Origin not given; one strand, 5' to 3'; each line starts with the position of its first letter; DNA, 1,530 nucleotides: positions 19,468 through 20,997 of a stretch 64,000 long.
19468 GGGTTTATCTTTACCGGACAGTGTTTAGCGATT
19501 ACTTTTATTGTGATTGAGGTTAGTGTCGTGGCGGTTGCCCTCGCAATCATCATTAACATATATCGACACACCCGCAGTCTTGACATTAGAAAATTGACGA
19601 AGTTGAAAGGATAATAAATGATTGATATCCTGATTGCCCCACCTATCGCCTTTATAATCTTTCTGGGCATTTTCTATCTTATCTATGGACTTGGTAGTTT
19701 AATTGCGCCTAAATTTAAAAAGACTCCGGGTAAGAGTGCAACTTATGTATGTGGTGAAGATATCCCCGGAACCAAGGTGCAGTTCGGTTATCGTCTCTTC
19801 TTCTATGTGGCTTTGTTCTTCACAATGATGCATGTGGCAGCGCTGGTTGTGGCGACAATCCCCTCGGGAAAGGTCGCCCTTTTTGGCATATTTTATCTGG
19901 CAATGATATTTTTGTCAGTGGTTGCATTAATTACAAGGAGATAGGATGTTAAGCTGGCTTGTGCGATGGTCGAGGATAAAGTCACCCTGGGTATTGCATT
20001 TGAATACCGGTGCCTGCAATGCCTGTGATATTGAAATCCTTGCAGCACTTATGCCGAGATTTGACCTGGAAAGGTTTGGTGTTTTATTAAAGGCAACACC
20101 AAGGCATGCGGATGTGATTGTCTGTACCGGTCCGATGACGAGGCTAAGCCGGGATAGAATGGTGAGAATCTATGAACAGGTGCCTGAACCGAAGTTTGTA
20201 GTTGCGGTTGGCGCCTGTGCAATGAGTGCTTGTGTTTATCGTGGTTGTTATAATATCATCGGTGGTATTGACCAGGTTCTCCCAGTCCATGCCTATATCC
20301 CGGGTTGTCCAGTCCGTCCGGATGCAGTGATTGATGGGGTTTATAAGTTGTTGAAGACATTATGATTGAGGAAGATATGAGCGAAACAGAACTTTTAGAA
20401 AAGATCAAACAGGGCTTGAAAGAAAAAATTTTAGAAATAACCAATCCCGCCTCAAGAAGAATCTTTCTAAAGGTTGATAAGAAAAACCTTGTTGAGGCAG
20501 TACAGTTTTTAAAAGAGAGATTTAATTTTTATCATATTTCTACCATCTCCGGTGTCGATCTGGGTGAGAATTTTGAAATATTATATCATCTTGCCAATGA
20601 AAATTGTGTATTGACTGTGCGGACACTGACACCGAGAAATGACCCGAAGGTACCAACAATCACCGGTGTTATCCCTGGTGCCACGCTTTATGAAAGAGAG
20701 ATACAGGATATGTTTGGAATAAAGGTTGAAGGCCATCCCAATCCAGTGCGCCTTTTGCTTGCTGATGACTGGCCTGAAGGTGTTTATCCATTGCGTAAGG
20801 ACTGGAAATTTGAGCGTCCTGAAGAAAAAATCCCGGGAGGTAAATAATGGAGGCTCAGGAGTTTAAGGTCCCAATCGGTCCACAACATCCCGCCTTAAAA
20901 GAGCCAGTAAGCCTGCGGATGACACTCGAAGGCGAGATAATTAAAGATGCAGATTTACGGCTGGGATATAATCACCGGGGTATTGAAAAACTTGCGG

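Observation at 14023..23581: Complete 11-gene group-4 (energy-converting, Mbh/Hyf-like) [NiFe]-hydrogenase cluster with three antiporter-type subunits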

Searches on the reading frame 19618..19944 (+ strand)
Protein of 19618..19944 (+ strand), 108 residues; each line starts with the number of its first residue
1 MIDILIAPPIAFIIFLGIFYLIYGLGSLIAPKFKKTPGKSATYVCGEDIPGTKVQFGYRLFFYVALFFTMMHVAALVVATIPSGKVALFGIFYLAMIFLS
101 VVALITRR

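Call 4: search_protein_families(library=pfam, proteins=[window:19618-19944:+], max_evalue=0.01)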
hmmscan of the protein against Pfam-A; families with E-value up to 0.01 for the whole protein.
window:19618-19944:+ (108 aa): 1 family
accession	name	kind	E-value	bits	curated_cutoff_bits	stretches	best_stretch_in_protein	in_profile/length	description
PF00507.24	Oxidored_q4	-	0.00031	21.3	23.3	1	22-103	4-85/99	NADH-ubiquinone/plastoquinone oxidoreductase, chain 3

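Call 5: search_protein_families(library=ncbifam, proteins=[window:19618-19944:+], max_evalue=0.01)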
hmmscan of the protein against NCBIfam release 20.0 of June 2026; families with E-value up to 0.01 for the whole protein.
window:19618-19944:+ (108 aa): 0 families

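Call 20: search_solved_structures(query=window:19618-19944:+, max_evalue=1, show_alignments=2)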
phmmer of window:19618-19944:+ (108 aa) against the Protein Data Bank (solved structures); distinct sequences matched with E-value up to 1: 4.
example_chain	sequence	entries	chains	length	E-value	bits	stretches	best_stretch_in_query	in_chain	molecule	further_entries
8e73_3M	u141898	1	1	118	0.015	18.9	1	10-102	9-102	Nad3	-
7a23_J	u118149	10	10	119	0.085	16.5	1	10-102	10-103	Nad3m | NADH-ubiquinone oxidoreductase chain 3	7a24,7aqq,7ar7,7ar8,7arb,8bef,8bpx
6x89_3M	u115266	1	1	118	0.15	15.7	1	10-101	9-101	NU3M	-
7eu3_C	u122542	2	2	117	0.4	14.3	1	13-102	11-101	NAD(P)H-quinone oxidoreductase subunit 3, chloroplastic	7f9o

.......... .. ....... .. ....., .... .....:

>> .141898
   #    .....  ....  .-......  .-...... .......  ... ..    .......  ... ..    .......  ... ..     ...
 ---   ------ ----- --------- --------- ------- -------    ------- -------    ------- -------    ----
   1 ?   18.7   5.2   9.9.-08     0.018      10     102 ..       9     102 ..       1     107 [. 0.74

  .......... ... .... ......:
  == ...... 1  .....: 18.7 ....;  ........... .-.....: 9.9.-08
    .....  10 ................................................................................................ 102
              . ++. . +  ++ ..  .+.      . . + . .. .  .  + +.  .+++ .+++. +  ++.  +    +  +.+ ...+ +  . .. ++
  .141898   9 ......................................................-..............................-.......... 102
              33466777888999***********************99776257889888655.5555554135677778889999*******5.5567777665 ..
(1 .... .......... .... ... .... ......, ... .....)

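Call 38: search_solved_structures(query=A1, max_evalue=1, show_alignments=3)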
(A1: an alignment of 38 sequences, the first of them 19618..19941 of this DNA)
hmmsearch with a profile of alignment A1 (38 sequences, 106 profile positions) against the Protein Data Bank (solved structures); distinct sequences matched with E-value up to 1: 21.
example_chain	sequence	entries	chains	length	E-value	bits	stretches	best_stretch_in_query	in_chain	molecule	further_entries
7eu3_C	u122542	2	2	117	0.0003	24.2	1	13-101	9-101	NAD(P)H-quinone oxidoreductase subunit 3, chloroplastic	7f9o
9grx_C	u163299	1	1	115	0.0011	22.4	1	10-101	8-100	NAD(P)H-quinone oxidoreductase subunit 3, chloroplastic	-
8e73_3M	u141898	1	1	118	0.0012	22.3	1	9-102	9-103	Nad3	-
6hum_C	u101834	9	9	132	0.0015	22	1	10-104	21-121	NAD(P)H-quinone oxidoreductase subunit 3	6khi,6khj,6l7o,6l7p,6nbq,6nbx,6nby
7wff_C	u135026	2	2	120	0.0026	21.2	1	10-101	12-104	NAD(P)H-quinone oxidoreductase subunit 3, chloroplastic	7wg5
8qby_A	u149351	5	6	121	0.0052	20.2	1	9-102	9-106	NADH-quinone oxidoreductase subunit A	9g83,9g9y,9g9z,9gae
7v2d_j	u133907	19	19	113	0.0053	20.2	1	17-100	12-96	NADH-ubiquinone oxidoreductase chain 3 | ND3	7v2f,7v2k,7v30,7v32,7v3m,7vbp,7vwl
8zou_N3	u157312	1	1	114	0.0055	20.2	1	17-100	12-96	NADH-ubiquinone oxidoreductase chain 3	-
5gpn_g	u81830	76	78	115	0.0057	20.1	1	17-100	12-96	NADH-ubiquinone oxidoreductase chain 3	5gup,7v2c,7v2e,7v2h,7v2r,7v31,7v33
6x89_3M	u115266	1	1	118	0.0062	20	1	9-71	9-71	NU3M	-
5lc5_A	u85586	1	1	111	0.0077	19.7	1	14-102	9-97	NADH-ubiquinone oxidoreductase chain 3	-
9w2u_A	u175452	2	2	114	0.0084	19.6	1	14-102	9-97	NADH-ubiquinone oxidoreductase chain 3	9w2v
5ldw_A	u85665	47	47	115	0.0089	19.5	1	11-102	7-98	NADH-ubiquinone oxidoreductase chain 3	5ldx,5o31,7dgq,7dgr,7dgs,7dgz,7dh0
7a23_J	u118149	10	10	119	0.01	19.3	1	9-102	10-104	Nad3m | NADH-ubiquinone oxidoreductase chain 3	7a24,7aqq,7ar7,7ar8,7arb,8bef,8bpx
9cwt_j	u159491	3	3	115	0.012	19.1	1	11-97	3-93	NADH-ubiquinone oxidoreductase chain 3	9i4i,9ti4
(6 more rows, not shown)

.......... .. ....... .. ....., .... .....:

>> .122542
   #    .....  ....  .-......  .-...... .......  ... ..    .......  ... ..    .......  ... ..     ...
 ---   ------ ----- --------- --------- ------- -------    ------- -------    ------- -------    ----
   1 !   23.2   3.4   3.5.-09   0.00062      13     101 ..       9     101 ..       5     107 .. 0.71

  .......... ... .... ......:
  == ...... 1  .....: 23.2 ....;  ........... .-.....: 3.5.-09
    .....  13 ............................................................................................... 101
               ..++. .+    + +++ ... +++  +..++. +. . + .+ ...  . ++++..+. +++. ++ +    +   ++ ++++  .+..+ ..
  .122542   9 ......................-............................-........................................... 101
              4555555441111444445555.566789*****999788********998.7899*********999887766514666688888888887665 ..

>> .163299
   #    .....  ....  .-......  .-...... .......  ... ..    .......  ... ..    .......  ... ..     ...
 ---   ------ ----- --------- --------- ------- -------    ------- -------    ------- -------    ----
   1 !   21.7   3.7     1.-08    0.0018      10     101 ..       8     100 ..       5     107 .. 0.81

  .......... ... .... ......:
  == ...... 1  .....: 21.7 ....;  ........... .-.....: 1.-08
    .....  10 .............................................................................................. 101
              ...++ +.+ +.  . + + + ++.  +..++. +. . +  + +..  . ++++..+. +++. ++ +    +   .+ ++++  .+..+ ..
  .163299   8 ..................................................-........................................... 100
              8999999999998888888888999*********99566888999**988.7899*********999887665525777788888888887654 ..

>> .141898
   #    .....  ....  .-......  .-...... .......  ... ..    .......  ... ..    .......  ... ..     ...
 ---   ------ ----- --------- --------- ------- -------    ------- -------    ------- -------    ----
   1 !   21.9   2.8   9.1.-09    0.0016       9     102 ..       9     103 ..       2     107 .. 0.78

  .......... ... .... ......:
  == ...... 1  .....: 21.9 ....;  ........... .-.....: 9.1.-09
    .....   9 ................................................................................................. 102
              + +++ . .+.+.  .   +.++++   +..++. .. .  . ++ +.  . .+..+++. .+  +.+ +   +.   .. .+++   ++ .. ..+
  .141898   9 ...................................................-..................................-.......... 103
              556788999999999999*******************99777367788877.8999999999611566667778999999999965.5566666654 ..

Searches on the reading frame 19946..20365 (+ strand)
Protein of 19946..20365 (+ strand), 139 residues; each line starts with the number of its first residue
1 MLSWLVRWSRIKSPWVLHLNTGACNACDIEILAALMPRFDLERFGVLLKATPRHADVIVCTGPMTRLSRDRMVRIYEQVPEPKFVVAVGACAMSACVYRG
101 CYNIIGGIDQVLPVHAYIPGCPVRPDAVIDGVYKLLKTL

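Call 4: search_protein_families(library=pfam, proteins=[window:19946-20365:+], max_evalue=0.01)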
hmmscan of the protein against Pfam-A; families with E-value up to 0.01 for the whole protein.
window:19946-20365:+ (139 aa): 1 family
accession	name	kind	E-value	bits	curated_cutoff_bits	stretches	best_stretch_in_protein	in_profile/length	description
PF01058.29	Oxidored_q6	-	1.8e-27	96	27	1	24-134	1-127/128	NADH ubiquinone oxidoreductase, 20 Kd subunit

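Call 5: search_protein_families(library=ncbifam, proteins=[window:19946-20365:+], max_evalue=0.01)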
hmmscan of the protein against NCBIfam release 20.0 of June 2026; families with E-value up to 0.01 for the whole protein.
window:19946-20365:+ (139 aa): 12 families
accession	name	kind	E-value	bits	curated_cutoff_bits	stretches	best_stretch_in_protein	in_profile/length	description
NF005012.1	PRK06411.1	subfamily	3.5e-42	143.7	116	1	4-137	26-156/166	NADH-quinone oxidoreductase subunit NuoB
TIGR01957.1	nuoB_fam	subfamily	3.8e-39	133.9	142.7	1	5-137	10-140/145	NADH-quinone oxidoreductase subunit B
NF011394.0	PRK14819.1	equivalog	6.9e-37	127.4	312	1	5-135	24-152/264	NADH-quinone oxidoreductase subunit B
NF011391.0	PRK14816.1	equivalog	2.1e-35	122.1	283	1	2-136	42-174/196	NADH-quinone oxidoreductase subunit B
NF011393.0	PRK14818.1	equivalog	1.3e-33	115.9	255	1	2-136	21-152/173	NADH dehydrogenase subunit B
NF011390.0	PRK14815.1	equivalog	2.4e-33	115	281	1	6-137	27-155/183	NADH dehydrogenase subunit B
NF009808.0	PRK13292.1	equivalog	3.1e-33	114.6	1156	1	4-136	17-146/791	NADH-quinone oxidoreductase subunit B/C/D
NF011388.0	PRK14813.1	equivalog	9.3e-33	113.7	294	1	6-135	22-149/189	NADH dehydrogenase subunit B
NF011395.0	PRK14820.1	equivalog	5.4e-31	107.7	263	1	6-135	27-153/180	NADH-quinone oxidoreductase subunit B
NF011389.0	PRK14814.1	equivalog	2e-28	99.4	285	1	5-137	26-155/186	NADH dehydrogenase subunit B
NF011392.0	PRK14817.1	equivalog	5.7e-28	97.8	271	1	8-136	32-157/182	NADH-quinone oxidoreductase subunit B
TIGR03294.1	FrhG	equivalog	0.00075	19.3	245.5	1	55-137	51-142/228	coenzyme F420 hydrogenase subunit gamma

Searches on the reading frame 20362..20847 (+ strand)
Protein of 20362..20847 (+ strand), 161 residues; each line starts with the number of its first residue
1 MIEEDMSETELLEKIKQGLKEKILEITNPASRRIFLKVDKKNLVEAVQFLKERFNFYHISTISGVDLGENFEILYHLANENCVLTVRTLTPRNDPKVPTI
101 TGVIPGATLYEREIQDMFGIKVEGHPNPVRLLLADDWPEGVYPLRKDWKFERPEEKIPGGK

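Call 4: search_protein_families(library=pfam, proteins=[window:20362-20847:+], max_evalue=0.01)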
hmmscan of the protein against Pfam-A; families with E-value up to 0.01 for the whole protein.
window:20362-20847:+ (161 aa): 1 family
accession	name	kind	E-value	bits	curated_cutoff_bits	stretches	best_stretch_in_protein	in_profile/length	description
PF00329.25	Complex1_30kDa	-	1.6e-34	119.6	22.5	1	36-152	1-122/124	Respiratory-chain NADH dehydrogenase, 30 Kd subunit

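Call 5: search_protein_families(library=ncbifam, proteins=[window:20362-20847:+], max_evalue=0.01)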
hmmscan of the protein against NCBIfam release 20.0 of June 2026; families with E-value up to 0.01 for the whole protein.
window:20362-20847:+ (161 aa): 17 families
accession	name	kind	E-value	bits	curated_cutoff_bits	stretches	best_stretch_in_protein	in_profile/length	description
TIGR01961.1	NuoC_fam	subfamily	2.2e-26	92.8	122.45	1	37-150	4-120/122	NADH (or F420H2) dehydrogenase, subunit C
NF040611.1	F420_dehyd_FpoC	exception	3.2e-24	85.7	220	1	7-149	2-147/158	F420H2 dehydrogenase subunit FpoC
NF004735.0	PRK06074.2-2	equivalog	9.7e-24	84.1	176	1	7-149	2-147/158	NADH-quinone oxidoreductase subunit C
NF004737.0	PRK06074.2-4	equivalog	1.7e-22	80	144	1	27-152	7-128/150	NADH-quinone oxidoreductase subunit C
NF004734.0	PRK06074.2-1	equivalog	6.5e-22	78.3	169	1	25-150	19-151/164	NADH-quinone oxidoreductase subunit C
NF004733.0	PRK06074.1-5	equivalog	2.9e-19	69.5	225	1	9-148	7-149/203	NADH-quinone oxidoreductase subunit C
NF009808.0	PRK13292.1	equivalog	4e-19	68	1156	1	5-150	221-375/791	NADH-quinone oxidoreductase subunit B/C/D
NF009141.0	PRK12494.1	equivalog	9.7e-19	67.9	175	1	16-148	28-163/175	NAD(P)H-quinone oxidoreductase subunit J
NF005832.0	PRK07735.1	equivalog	1.5e-17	64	431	1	36-149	309-424/430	NADH-quinone oxidoreductase subunit C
NF005856.0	PRK07785.1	equivalog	8.2e-17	61.9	224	1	27-148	95-222/246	NADH-quinone oxidoreductase subunit C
NF008728.0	PRK11742.1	equivalog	7.8e-16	57.5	840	1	4-150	17-174/598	NADH-quinone oxidoreductase subunit C/D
NF006304.0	PRK08491.1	equivalog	3.5e-15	56.3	228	1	31-148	56-174/263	NADH-quinone oxidoreductase subunit C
NF004736.0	PRK06074.2-3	equivalog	8.4e-13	48.4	239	1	30-149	38-158/183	NADH-quinone oxidoreductase subunit C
NF004738.0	PRK06074.2-5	equivalog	1.7e-12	47.4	198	1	28-149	24-150/174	NADH-quinone oxidoreductase subunit C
NF004730.0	PRK06074.1-1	equivalog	8.7e-10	38.8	193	1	11-148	8-156/200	NADH-quinone oxidoreductase subunit C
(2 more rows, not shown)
